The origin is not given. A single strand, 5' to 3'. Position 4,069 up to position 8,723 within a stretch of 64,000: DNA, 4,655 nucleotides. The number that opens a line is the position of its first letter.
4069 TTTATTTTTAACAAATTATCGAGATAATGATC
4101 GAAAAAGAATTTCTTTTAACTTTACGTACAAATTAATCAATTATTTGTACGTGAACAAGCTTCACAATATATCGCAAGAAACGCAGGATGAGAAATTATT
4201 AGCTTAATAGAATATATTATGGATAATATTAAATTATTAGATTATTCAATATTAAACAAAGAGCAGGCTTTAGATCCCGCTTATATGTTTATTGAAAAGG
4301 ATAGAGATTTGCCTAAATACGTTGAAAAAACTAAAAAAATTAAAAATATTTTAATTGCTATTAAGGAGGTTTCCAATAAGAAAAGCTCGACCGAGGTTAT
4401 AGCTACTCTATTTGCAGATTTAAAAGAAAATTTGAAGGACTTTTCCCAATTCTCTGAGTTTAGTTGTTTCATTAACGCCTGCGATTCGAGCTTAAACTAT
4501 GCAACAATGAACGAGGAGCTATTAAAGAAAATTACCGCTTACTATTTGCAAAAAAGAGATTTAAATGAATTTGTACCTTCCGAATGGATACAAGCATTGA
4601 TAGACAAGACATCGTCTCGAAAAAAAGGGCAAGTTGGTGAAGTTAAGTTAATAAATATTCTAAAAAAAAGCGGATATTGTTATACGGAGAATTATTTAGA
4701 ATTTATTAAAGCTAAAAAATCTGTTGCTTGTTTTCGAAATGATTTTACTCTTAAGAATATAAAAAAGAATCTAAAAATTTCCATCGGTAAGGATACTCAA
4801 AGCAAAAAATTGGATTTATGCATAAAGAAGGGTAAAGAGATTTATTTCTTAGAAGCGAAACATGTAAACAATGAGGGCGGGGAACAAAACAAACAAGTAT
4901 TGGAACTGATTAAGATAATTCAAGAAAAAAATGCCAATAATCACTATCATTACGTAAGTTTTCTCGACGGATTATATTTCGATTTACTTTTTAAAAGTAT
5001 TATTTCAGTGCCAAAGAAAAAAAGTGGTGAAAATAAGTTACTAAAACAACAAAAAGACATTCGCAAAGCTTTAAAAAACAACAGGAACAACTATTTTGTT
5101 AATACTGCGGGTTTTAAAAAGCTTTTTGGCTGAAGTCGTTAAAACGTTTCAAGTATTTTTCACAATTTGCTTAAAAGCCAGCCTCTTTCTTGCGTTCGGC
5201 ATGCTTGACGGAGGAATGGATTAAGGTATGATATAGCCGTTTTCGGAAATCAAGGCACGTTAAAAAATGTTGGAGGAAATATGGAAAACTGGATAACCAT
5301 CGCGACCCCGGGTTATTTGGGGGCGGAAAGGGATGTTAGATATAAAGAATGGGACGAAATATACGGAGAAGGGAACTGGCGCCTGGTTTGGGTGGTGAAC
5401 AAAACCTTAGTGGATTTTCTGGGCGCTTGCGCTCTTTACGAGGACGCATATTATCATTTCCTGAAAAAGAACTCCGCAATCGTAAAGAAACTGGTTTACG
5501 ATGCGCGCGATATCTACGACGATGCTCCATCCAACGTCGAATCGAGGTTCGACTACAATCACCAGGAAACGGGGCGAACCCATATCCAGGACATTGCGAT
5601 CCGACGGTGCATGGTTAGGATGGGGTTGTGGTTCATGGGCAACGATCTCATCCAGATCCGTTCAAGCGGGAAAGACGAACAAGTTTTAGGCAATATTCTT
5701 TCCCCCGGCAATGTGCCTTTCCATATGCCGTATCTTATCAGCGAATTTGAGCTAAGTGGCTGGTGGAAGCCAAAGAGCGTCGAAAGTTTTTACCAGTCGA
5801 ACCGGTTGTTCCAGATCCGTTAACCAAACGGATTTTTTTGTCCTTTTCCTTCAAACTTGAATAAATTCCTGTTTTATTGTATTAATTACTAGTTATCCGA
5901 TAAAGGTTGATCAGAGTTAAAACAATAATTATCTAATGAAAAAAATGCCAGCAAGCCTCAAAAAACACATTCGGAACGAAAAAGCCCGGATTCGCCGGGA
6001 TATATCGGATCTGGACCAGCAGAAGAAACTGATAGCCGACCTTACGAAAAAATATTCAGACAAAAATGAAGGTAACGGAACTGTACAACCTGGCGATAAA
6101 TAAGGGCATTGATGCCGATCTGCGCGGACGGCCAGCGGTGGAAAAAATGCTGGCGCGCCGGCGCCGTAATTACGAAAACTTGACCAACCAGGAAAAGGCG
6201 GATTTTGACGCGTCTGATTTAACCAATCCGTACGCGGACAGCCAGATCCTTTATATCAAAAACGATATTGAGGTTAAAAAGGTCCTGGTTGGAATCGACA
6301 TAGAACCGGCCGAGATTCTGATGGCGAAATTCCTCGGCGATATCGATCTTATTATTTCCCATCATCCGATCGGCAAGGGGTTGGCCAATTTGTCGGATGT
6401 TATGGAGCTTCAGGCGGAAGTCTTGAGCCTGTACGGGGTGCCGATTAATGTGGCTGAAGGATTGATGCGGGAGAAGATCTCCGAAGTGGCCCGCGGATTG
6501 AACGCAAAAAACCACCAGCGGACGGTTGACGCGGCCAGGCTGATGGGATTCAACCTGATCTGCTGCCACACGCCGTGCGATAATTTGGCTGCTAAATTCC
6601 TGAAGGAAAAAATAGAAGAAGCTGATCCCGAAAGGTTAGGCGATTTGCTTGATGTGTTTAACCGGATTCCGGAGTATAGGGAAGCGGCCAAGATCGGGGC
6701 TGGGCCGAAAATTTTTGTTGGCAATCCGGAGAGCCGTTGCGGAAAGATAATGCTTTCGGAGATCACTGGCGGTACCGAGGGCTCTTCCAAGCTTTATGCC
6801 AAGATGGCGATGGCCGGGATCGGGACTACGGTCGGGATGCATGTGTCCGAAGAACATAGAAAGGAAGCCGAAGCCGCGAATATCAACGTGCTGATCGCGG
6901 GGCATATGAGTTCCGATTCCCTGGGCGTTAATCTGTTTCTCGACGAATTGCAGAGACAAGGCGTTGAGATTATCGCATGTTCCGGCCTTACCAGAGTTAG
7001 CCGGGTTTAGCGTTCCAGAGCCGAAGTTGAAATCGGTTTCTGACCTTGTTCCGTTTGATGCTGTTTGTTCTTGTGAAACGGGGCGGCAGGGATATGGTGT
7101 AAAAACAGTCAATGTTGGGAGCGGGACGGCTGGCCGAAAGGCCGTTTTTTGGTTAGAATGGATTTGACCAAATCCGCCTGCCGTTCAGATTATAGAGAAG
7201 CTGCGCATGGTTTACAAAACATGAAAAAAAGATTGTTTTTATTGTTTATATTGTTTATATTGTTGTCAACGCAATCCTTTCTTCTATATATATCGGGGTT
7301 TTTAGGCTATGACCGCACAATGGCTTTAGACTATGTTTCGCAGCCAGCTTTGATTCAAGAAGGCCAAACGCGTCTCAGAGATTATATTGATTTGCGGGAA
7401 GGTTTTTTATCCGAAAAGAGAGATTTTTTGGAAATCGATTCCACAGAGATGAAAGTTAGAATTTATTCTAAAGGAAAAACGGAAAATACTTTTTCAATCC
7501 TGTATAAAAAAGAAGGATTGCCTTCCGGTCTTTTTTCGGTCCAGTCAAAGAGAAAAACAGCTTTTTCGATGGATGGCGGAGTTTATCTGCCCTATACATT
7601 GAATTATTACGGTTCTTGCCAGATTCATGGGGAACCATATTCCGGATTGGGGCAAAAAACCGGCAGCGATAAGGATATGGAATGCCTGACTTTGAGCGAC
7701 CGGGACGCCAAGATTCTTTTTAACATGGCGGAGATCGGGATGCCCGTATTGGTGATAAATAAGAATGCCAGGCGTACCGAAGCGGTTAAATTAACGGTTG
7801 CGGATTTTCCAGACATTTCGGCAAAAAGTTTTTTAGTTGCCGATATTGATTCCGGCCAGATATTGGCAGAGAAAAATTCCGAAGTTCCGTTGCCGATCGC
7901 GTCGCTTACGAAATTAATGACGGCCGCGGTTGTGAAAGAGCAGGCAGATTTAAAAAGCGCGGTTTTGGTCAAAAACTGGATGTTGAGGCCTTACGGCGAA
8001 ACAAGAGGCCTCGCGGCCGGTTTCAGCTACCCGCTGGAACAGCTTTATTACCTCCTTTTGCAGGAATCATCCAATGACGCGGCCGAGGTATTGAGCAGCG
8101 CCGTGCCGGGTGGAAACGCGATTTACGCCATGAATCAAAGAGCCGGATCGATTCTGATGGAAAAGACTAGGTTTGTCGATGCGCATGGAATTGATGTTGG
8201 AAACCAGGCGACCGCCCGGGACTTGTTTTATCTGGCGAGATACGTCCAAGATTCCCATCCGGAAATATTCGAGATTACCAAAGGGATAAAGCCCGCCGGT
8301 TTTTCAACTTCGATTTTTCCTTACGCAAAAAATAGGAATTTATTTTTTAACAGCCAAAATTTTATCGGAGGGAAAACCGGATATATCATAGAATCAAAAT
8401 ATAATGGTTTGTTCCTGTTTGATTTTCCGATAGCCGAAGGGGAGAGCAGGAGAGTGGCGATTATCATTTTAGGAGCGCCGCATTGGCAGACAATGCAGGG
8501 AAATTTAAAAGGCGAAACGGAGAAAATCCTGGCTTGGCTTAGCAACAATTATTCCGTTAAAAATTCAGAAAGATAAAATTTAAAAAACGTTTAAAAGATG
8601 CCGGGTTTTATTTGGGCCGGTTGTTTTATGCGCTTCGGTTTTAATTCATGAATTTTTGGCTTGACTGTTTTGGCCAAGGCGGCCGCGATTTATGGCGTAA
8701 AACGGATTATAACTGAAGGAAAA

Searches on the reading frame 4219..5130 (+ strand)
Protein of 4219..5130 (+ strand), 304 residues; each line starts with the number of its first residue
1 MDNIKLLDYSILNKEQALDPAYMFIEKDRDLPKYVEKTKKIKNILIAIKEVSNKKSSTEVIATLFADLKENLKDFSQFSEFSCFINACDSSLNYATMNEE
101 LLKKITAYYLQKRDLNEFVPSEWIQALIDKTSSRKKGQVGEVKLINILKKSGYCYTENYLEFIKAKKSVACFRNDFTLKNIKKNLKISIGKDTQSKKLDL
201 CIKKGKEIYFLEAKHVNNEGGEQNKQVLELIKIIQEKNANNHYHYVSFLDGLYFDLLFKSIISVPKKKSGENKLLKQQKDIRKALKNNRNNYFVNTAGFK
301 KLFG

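Call 12: search_protein_families(library=pfam, proteins=[window:4219-5130:+], max_evalue=0.01)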
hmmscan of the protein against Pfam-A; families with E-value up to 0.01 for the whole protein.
window:4219-5130:+ (304 aa): 1 family
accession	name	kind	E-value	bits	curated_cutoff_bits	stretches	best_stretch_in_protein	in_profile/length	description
PF04556.18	DpnII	-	2.8e-05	24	23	1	150-252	145-246/278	DpnII restriction endonuclease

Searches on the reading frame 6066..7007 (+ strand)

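Call 12: search_protein_families(library=pfam, proteins=[window:6066-7007:+], max_evalue=0.01)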
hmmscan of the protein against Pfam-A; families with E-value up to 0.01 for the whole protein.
window:6066-7007:+ (314 aa): 1 family
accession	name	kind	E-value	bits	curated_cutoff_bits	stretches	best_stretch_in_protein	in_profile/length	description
PF01784.24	DUF34_NIF3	-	6.1e-08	33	23.4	0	65-102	31-67/256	Duf34/NIF3 (NGG1p interacting factor 3)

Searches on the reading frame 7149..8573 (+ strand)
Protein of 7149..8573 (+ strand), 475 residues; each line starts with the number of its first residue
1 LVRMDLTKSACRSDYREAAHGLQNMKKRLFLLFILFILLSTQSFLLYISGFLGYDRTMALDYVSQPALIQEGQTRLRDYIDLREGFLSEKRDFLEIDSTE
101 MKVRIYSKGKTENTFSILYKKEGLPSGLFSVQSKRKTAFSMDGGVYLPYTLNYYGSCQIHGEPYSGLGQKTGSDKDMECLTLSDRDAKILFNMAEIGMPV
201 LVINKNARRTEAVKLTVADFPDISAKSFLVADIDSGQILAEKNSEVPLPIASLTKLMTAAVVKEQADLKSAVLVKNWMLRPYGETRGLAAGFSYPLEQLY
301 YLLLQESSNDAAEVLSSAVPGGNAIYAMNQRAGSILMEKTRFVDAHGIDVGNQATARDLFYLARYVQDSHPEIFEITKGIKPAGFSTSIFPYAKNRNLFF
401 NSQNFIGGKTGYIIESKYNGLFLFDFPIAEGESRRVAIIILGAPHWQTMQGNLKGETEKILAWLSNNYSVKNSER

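Call 12: search_protein_families(library=pfam, proteins=[window:7149-8573:+], max_evalue=0.01)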
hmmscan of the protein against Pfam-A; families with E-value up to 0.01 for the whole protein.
window:7149-8573:+ (475 aa): 4 families
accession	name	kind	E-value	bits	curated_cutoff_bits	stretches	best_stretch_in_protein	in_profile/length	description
PF00768.25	Peptidase_S11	-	4.8e-33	115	27.6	1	218-419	5-218/239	D-alanyl-D-alanine carboxypeptidase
PF13354.11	Beta-lactamase2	-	1.1e-06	28.6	22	1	227-334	1-112/214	Beta-lactamase enzyme family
PF02113.21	Peptidase_S13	-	7.5e-06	25.4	22.8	1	212-264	4-57/444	D-Ala-D-Ala carboxypeptidase 3 (S13) family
PF03734.19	YkuD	-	0.0096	16.9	23.4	0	93-202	3-146/146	L,D-transpeptidase catalytic domain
